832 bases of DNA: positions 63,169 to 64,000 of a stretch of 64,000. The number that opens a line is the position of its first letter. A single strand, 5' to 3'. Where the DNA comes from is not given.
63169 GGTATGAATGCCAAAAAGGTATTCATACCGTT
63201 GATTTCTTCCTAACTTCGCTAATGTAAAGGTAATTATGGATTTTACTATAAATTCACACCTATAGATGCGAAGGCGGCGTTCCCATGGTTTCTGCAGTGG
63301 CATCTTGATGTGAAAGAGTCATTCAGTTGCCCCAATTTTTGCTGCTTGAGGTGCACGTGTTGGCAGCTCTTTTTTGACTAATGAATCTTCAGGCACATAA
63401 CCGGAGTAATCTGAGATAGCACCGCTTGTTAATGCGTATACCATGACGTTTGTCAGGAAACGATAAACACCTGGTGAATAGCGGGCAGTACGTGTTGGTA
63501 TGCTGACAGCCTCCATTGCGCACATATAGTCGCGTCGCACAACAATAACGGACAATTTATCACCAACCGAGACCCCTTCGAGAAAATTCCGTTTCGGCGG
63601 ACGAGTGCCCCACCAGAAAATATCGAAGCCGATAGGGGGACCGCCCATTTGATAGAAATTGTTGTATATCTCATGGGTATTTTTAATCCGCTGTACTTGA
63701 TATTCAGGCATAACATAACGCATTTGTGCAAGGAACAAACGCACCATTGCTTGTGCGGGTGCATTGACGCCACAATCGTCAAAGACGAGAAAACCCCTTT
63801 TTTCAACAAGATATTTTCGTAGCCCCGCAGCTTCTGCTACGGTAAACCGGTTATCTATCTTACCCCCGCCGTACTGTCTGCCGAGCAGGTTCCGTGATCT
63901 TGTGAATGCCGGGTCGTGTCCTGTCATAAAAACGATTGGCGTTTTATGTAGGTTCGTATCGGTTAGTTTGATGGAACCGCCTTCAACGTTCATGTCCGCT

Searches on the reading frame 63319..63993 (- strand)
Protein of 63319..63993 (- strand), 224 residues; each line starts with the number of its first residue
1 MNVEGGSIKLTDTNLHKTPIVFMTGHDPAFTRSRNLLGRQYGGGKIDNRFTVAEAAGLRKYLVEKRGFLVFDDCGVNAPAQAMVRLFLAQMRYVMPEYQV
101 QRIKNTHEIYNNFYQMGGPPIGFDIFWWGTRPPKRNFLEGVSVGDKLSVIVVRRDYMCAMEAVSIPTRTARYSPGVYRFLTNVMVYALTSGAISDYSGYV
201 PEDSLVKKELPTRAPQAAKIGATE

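Call 46: search_protein_families(library=pfam, proteins=[window:63319-63993:-], max_evalue=0.00001)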
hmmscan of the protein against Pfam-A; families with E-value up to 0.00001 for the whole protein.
window:63319-63993:- (224 aa): 1 family
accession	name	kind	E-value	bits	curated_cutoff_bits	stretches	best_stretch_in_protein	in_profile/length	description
PF13709.12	DUF4159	-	8.7e-22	78.1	25.9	1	48-188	63-202/202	Domain of unknown function (DUF4159)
